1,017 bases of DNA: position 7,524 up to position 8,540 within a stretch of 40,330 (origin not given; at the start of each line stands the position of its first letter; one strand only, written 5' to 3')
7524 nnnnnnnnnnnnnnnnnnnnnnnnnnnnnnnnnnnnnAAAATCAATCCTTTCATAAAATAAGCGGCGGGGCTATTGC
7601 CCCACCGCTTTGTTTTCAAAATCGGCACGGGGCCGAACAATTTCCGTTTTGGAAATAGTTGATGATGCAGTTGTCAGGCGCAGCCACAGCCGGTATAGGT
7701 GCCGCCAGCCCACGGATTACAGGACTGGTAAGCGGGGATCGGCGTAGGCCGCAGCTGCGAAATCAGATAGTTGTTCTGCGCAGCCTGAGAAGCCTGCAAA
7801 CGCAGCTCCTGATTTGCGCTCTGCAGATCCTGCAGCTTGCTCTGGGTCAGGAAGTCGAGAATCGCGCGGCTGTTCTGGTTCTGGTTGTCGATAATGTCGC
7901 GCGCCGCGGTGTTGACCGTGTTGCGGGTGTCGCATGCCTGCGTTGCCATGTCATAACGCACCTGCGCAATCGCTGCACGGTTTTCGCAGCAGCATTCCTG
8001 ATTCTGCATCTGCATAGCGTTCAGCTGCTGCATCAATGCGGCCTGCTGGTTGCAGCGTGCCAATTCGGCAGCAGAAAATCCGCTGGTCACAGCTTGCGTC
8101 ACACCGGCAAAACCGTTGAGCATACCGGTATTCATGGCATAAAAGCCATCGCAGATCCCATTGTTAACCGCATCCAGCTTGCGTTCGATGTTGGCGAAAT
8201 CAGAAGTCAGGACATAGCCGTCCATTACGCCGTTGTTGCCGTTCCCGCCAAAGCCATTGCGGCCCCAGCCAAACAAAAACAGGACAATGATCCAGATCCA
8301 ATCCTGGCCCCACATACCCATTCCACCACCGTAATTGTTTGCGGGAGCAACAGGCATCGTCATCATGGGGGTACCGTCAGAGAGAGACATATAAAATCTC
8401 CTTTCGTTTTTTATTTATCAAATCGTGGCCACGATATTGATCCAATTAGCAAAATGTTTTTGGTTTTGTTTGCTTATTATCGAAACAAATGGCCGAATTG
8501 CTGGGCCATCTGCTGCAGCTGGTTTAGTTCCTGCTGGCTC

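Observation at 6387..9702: Eight-gene, terminator-bounded cargo cassette of unknown function between the lysis genes and attP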

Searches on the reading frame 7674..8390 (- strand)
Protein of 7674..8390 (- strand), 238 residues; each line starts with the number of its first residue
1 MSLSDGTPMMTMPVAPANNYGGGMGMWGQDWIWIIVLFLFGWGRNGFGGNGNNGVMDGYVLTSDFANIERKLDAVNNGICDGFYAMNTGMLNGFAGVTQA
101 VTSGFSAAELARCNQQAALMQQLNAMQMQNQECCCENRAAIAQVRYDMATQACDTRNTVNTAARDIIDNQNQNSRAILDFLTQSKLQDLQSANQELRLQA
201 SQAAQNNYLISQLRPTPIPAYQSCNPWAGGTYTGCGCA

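Call 7: search_protein_families(library=pfam, max_evalue=0.1, proteins=[window:7674-8390:-])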
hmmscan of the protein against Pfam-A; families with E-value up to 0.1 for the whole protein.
window:7674-8390:- (238 aa): 0 families

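Call 8: search_protein_families(library=phrogs, max_evalue=0.1, proteins=[window:7674-8390:-])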
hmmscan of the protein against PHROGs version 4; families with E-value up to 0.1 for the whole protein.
window:7674-8390:- (238 aa): 3 families
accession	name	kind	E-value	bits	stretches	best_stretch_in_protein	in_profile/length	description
phrog_16490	-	unknown function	2e-42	146.8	1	1-212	1-224/286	-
phrog_9288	-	unknown function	0.00025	21.8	1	68-214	88-222/234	-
phrog_33800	-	unknown function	0.025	15.6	1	109-151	67-109/115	-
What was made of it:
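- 7674..8390 (-): g5, 238 aa: N-terminal MPVxP motif, Gly-rich flanks around one short aromatic hydrophobic segment, an N/Q-rich region with weak similarity to coiled-coil proteins, an invariant CCC motif, and a Pro- and Cys-rich C-terminus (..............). phrog_16490 (call 8).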

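Call 15: search_protein_families(library=ncbifam, max_evalue=0.1, proteins=[window:7674-8390:-])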
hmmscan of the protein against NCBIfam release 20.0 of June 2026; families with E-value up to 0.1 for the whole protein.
window:7674-8390:- (238 aa): 0 families

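Call 16: search_protein_families(library=padloc, max_evalue=0.1, proteins=[window:7674-8390:-])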
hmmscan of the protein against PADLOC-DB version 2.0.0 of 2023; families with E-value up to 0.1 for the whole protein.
window:7674-8390:- (238 aa): 0 families

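Call 70: search_dna_similar(query=window:7674-8390:-, collection=phages, mode=protein, max_rows=40, max_evalue=0.01)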
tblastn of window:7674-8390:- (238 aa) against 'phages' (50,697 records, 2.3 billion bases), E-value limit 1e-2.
Records with a match: 41; places in all: 41; records where one place covers at least 80% of the query: 15.
Best place of each record, by identity: 60-80% 2; <60% 39.
By first word of the organism name: Bacteriophage 19; Dulem 6; uncultured 6; Clostridium 6; bajarodcaudo 2; Butyrivibrio 1; Bacteroides 1.
By host as written in the record: - 26; Propithecus coquereli 3; Clostridium perfringens 3; Varecia variegata 2; Peromyscus fraterculus 1; Butyrivibrio fibrisolvens DSM 3071 1; Clostridium perfringens 2589 1; Clostridium perfringens JCM 1290 1; and 3 more.
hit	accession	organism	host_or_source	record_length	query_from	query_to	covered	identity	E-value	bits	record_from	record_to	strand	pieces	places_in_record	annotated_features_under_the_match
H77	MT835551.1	Bacteriophage sp.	human fecal samples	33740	1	235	99%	62.6%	4e-66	226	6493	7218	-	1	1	record has no annotation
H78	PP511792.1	Dulem virus 33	Propithecus coquereli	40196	1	238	100%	48.5%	5e-44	163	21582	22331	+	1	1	hypothetical protein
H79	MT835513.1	Bacteriophage sp.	human fecal samples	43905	1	217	91%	48.8%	2e-41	155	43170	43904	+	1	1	record has no annotation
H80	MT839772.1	Bacteriophage sp.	human fecal samples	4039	3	237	99%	43.6%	1e-38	147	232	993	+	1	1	record has no annotation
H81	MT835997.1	Bacteriophage sp.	human fecal samples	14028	25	237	89%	46.0%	4e-38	146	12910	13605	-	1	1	record has no annotation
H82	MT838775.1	Bacteriophage sp.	human fecal samples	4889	3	226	94%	43.5%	6e-36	140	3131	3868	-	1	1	record has no annotation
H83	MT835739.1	Bacteriophage sp.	human fecal samples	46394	25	237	89%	44.7%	2e-36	141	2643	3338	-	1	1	record has no annotation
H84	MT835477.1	Bacteriophage sp.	human fecal samples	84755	25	237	89%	42.8%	1e-32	130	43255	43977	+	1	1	record has no annotation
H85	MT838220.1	Bacteriophage sp.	human fecal samples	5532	22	227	87%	41.7%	6e-42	157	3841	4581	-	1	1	record has no annotation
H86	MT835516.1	Bacteriophage sp.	human fecal samples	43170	25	226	85%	40.8%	3e-33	132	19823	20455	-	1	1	record has no annotation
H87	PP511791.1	Dulem virus 39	Propithecus coquereli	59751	4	227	94%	35.5%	2e-17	86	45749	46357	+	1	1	hypothetical protein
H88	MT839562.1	Bacteriophage sp.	human fecal samples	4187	65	228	69%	48.0%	2e-40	152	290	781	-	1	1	record has no annotation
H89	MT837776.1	Bacteriophage sp.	human fecal samples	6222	26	237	89%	36.8%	2e-30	124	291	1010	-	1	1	record has no annotation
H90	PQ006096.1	bajarodcaudo virus 5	Peromyscus fraterculus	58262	1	226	95%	32.8%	7e-22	99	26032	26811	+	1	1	hypothetical protein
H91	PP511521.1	Dulem virus 36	Varecia variegata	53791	26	227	85%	35.4%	7e-25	108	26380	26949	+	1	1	hypothetical protein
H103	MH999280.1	Clostridium phage CPD1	Clostridium perfringens 2589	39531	133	237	44%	37.1%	6e-11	67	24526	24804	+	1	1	hypothetical protein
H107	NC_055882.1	uncultured phage cr116_1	human feces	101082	141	237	41%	37.4%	4e-7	56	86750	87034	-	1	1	spike protein/glycoprotein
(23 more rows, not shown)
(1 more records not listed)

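Call 72: get_annotated_region(hit=H103, flank=5000)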
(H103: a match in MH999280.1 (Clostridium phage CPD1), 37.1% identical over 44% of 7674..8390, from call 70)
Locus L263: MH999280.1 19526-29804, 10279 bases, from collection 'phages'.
description: Clostridium phage CPD1, complete genome.
organism: Clostridium phage CPD1 (NCBI taxid 2420238)
taxonomy: Viruses; Duplodnaviria; Heunggongvirae; Uroviricota; Caudoviricetes
host: Clostridium perfringens 2589; source: -; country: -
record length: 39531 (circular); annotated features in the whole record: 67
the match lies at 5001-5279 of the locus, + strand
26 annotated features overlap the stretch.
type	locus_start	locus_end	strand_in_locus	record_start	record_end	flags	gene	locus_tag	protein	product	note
CDS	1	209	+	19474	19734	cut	-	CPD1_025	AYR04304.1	recombination related exonuclease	-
CDS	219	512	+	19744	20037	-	-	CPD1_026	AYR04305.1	hypothetical protein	-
CDS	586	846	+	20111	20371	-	-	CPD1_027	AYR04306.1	hypothetical protein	-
CDS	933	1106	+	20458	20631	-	-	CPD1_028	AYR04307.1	hypothetical protein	-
CDS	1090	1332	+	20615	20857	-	-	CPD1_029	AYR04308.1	hypothetical protein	-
CDS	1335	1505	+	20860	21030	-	-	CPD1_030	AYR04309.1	hypothetical protein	-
CDS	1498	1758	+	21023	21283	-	-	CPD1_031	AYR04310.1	hypothetical protein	-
CDS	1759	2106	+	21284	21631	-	-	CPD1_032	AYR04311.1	hypothetical protein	-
CDS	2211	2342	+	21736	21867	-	-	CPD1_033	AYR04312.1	hypothetical protein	-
CDS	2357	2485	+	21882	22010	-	-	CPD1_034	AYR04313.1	hypothetical protein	-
CDS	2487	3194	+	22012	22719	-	-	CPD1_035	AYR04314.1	DNA binding protein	kilA protein, putative phage-related DNA binding protein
CDS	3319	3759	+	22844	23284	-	-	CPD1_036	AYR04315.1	hypothetical protein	-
CDS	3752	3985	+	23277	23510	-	-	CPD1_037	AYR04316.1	hypothetical protein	-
CDS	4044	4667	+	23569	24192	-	-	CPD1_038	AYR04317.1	hypothetical protein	-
CDS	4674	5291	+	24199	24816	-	-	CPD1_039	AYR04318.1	hypothetical protein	-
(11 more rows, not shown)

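Call 73: get_annotated_region(hit=H107, flank=4000)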
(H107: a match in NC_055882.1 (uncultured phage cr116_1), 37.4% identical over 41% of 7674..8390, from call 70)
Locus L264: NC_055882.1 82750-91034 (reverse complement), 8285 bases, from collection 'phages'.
description: CrAssphage cr116_1, complete genome.
organism: uncultured phage cr116_1 (NCBI taxid 2772073)
taxonomy: Viruses; Duplodnaviria; Heunggongvirae; Uroviricota; Caudoviricetes; Crassvirales; Steigviridae; Asinivirinae; Pamirivirus; Pamirivirus faecium
host: -; source: human feces; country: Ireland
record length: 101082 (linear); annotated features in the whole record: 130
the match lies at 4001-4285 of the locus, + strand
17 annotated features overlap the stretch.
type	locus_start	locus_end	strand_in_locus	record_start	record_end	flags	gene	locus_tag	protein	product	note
CDS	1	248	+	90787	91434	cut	-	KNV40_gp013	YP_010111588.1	hypothetical protein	gp_24166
CDS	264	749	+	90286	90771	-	-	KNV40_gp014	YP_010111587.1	hypothetical protein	gp_24165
CDS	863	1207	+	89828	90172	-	-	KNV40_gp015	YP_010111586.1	hypothetical protein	gp_24164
CDS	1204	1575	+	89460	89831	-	-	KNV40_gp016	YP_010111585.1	lysis regulatory protein/holin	gp_24163; Phage lysis regulatory protein/holin [phiCrAss001]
CDS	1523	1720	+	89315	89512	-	-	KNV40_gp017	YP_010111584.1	hypothetical protein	gp_24162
CDS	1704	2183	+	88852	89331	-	-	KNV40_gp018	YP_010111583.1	L,D-carboxypeptidase/transpeptidase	gp_24161; L,D-carboxypeptidase/Transpeptidase [phiCrAss001]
CDS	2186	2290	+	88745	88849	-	-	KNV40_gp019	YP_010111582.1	hypothetical protein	gp_24160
CDS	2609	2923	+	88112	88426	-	-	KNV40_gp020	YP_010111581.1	terminase small subunit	gp_24159; Excisionase, terminase small subunit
CDS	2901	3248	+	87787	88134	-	-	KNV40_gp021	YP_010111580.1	VOG3488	gp_24158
CDS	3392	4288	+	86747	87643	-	-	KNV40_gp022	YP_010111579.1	spike protein/glycoprotein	gp_24157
CDS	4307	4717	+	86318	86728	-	-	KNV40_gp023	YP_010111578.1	hypothetical protein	gp_24156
CDS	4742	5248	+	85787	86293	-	-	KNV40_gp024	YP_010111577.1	hypothetical protein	gp_24155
CDS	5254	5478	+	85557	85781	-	-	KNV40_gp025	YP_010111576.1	hypothetical protein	gp_24154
CDS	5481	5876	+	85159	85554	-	-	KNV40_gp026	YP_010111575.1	hypothetical protein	gp_24153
CDS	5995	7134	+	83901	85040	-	-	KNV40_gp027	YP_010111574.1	hypothetical protein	gp_24152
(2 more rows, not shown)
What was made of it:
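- In cr116_1 the g5 homologue is about 1.2 kb from the holin and L,D-carboxypeptidase genes (call 73).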

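Call 82: search_protein_families(library=pfam, max_evalue=0.1, proteins=[L263:5376-5753:+, L264:4307-4717:+, L264:4742-5248:+, L264:3392-4288:+, L263:4668-5291:+, L263:6334-6861:+, L263:3319-3759:+, L263:3752-3985:+, L264:5481-5876:+, L264:2901-3248:+])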
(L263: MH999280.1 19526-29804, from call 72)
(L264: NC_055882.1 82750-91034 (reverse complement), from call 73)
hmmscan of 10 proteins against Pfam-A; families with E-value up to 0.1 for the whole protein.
L263:5376-5753:+ (125 aa): 0 families

L264:4307-4717:+ (136 aa): 0 families

L264:4742-5248:+ (168 aa): 9 families
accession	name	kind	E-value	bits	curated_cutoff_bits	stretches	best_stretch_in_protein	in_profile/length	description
PF07321.17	YscO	-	0.0088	16.5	28.8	1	89-149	69-129/149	Type III secretion protein YscO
PF16043.11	DUF4795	-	0.012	15.5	34.8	1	85-161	80-152/208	Domain of unknown function (DUF4795)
PF18595.6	Nuf2_DHR10-like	-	0.027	15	28.4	1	89-162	5-81/117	Nuf2, DHR10-like domain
PF09375.15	Peptidase_M75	-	0.035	14.1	23.5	1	114-164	135-184/288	Imelysin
PF04859.17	DUF641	-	0.04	14.7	27.6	1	96-157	66-124/127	Plant protein of unknown function (DUF641)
PF13863.11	DUF4200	-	0.054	14.3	29.7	1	88-163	26-105/119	Domain of unknown function (DUF4200)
PF00669.25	Flagellin_N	-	0.059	13.9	26.6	1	78-165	39-126/139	Bacterial flagellin N-terminal helical region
PF05227.19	CHASE3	-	0.059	13.7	28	1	115-164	47-96/138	CHASE3 domain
PF01968.24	Hydantoinase_A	-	0.063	12.9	22.9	1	70-152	119-204/291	Hydantoinase/oxoprolinase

L264:3392-4288:+ (298 aa): 1 family
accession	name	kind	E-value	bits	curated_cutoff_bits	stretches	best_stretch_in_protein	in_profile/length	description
PF07989.16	Cnn_1N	-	0.035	14.7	28.5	0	238-257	2-21/74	Centrosomin N-terminal motif 1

L263:4668-5291:+ (207 aa): 2 families
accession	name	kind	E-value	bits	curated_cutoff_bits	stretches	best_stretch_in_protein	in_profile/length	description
PF03698.18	UPF0180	-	0.00039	21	25.4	1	87-151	12-76/77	Uncharacterised protein family (UPF0180)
PF05103.18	DivIVA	-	0.086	13.2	28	0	96-165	52-120/131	DivIVA protein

L263:6334-6861:+ (175 aa): 0 families

L263:3319-3759:+ (146 aa): 0 families

L263:3752-3985:+ (77 aa): 9 families
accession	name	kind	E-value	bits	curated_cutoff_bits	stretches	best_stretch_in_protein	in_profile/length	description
PF09312.16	SurA_N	-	0.014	16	30.8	1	32-77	56-101/118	SurA N-terminal domain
PF11588.13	DUF3243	-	0.027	15.2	27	1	52-74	16-38/79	Protein of unknown function (DUF3243)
PF01418.23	HTH_6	-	0.03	14.7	28.3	1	45-76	30-61/77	Helix-turn-helix domain, rpiR family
PF07742.17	BTG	-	0.045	13.9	23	1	29-71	49-92/117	BTG family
PF22333.2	Ago_PAZ_arc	-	0.073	13.8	27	1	26-68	23-65/96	Argonaute, PAZ domain, archaea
PF01466.24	Skp1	-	0.075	13.3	22.3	0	38-53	13-28/48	Skp1 family, dimerisation domain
PF05213.18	Corona_NS2A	-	0.082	12.7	23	1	26-69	80-122/267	Coronavirus NS2A protein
PF12321.13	DUF3634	-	0.084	13.7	25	0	38-76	35-72/105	Protein of unknown function (DUF3634)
PF05698.19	Trigger_C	-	0.095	13.2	22.7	0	45-71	113-139/162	Bacterial trigger factor protein (TF) C-terminus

L264:5481-5876:+ (131 aa): 1 family
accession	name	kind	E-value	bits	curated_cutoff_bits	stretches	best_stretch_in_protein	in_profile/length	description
PF14112.11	DUF4284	-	0.034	15.4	27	0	3-87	35-120/121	Immunity protein 22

L264:2901-3248:+ (115 aa): 0 families
